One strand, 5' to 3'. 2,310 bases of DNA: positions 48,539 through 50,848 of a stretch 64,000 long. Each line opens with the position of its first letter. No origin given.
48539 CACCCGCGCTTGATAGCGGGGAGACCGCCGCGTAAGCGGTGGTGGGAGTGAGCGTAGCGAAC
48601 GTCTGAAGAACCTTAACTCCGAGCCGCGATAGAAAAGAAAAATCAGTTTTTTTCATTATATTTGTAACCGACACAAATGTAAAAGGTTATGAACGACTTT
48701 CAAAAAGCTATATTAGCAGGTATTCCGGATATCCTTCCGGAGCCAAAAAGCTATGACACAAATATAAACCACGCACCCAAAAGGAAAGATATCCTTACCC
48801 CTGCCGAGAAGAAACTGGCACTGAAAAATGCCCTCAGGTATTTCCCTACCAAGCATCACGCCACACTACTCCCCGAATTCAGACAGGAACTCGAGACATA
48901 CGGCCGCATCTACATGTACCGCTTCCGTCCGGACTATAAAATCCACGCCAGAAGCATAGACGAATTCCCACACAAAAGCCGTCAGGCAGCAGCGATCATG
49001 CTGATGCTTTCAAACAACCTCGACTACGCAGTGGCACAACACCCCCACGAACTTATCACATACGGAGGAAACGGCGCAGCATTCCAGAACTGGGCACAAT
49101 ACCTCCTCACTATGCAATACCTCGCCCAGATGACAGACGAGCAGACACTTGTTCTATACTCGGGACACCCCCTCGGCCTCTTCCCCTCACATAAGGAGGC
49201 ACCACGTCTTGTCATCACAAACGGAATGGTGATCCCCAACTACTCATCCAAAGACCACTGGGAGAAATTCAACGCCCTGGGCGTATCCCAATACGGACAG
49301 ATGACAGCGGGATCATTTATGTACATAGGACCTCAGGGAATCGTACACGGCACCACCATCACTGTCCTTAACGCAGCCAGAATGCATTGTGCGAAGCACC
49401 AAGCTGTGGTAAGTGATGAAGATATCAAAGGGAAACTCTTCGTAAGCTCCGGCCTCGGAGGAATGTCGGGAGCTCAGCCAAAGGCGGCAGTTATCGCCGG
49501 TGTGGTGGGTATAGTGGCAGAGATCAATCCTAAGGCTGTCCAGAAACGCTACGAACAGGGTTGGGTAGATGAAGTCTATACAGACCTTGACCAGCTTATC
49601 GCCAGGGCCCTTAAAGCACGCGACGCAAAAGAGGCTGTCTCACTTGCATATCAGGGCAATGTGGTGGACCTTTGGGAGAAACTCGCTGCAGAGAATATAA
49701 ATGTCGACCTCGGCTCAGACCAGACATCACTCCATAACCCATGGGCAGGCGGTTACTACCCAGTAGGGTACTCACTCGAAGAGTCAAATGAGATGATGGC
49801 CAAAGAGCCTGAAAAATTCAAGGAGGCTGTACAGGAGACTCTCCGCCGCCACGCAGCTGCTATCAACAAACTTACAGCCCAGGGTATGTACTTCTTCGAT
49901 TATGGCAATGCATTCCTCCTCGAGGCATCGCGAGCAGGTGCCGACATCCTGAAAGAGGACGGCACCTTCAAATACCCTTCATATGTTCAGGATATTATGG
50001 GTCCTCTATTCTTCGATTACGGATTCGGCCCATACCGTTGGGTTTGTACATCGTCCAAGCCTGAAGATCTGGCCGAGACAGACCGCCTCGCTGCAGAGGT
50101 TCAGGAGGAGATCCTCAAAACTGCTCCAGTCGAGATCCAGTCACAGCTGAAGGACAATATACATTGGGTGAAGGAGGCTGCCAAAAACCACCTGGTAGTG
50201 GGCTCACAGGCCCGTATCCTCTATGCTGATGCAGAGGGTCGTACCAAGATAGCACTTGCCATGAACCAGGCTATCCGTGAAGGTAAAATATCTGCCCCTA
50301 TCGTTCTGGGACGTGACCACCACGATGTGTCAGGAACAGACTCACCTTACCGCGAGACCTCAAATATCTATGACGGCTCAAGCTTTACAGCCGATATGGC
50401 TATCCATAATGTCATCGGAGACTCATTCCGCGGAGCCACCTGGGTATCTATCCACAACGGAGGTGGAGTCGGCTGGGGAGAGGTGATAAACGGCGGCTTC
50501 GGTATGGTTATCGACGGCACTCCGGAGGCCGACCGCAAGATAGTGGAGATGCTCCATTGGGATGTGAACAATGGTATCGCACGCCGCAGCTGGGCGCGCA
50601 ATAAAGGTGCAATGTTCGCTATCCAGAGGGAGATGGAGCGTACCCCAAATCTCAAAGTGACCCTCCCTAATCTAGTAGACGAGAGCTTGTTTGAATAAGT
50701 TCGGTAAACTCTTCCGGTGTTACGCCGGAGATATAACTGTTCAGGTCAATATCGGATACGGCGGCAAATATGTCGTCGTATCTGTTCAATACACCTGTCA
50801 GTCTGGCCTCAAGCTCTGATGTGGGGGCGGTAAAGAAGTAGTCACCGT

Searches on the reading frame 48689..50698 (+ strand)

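Call 18: search_protein_families(library=pfam, proteins=[window:48689-50698:+], max_evalue=0.01)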
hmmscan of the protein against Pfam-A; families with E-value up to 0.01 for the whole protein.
window:48689-50698:+ (669 aa): 3 families
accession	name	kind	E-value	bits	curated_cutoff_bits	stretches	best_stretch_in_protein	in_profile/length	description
PF17392.7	Urocanase_C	-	1.9e-88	295.5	23.6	1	442-646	3-195/196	Urocanase C-terminal domain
PF01175.24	Urocanase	-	5e-86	288.1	23.2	1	214-436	1-209/209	Urocanase Rossmann-like domain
PF17391.7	Urocanase_N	-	7e-56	187.9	23.2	1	85-211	1-127/127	Urocanase N-terminal domain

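Call 104: search_protein_families(library=padloc, proteins=[L091:12074-12844:+, L091:12992-14218:+, L091:14479-15630:-, L091:18750-19148:+, L091:19150-19446:+, L091:19451-20488:+], max_evalue=0.00001)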
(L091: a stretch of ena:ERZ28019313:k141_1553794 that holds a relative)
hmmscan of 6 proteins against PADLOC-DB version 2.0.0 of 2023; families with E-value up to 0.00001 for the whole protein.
L091:12074-12844:+ (256 aa): 0 families

L091:12992-14218:+ (408 aa): 55 families (the best 25 are shown)
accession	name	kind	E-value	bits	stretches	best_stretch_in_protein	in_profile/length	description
PDLC03764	RT_UG26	-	8.4e-151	500.2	1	1-400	1-397/398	DRT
PDLC03765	RT_UG27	-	1.7e-32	110.9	1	15-371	13-358/420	DRT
PDLC03754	RT_UG17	-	1.9e-32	110.7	1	119-384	116-368/429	DRT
PDLC03779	RT_UG4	-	3.3e-30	103.3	1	81-308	70-291/307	DRT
PDLC01136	RT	-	6.3e-24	82.8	1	88-276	87-259/263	RT (reverse transcriptase)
PDLC02063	Cas1_IIIb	-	2.6e-23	80.4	1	63-320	67-275/617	-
PDLC03768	Drt3a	-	1.8e-22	78.4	1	125-389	130-367/411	DRT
PDLC03766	Drt9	-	1.8e-22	77.8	1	59-295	88-324/488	DRT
PDLC03757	Drt2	-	1.8e-19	68.1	1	183-330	282-425/502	DRT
PDLC03755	RT_UG18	-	7.4e-19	66.4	1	89-279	77-265/295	DRT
PDLC01607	RT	-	1e-18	66.1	1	68-274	5-160/161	"CAS-I,CAS-II,CAS-III,CAS-IV,CAS-V,CAS-VI; acquisition_associated"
PDLC03759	RT_UG21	-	2e-18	64.4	1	123-258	134-261/503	DRT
PDLC02174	Drt3a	-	6.9e-18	63.1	1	125-389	105-374/403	-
PDLC03777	RT_UG38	-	2.1e-15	55.3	1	120-393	51-306/309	DRT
PDLC03774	RT_UG35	-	6.6e-15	52.4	1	133-259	462-583/938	DRT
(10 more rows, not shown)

L091:14479-15630:- (383 aa): 27 families (the best 25 are shown)
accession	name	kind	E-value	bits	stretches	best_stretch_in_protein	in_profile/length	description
PDLC04795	PDC-S02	-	3e-107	356.9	1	9-382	20-351/357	-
PDLC04810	PDC-S02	-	2.4e-94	314.5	1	10-382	8-351/355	-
PDLC04831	PDC-S02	-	6.5e-91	303.4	1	10-382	8-338/346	-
PDLC04807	PDC-S02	-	9.5e-65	217.1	1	10-381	10-335/351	-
PDLC04803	PDC-S02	-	4e-60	201.8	1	79-379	8-262/269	-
PDLC04822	PDC-S02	-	5.2e-55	185.1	1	10-342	7-293/294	-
PDLC04813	PDC-S02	-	2.7e-51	171.9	1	212-382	5-169/175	-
PDLC04826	PDC-S02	-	1e-45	154.1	1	8-261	6-217/222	-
PDLC04798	PDC-S02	-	3.7e-28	97.1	1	208-378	44-210/222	-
PDLC04827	PDC-S02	-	9.7e-27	92.1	1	11-268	8-226/234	-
PDLC04800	PDC-S02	-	1e-25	88.6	1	14-161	12-125/129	-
PDLC04811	PDC-S02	-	1.8e-25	87.7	1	9-99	8-98/172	-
PDLC04820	PDC-S02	-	1.6e-24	84.6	2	206-347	190-292/332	-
PDLC04804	PDC-S02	-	5.5e-20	69.9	1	12-97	10-95/203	-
PDLC04794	PDC-S02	-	6.6e-19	66.6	1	23-107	11-95/108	-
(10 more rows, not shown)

L091:18750-19148:+ (132 aa): 0 families

L091:19150-19446:+ (98 aa): 0 families

L091:19451-20488:+ (345 aa): 0 families
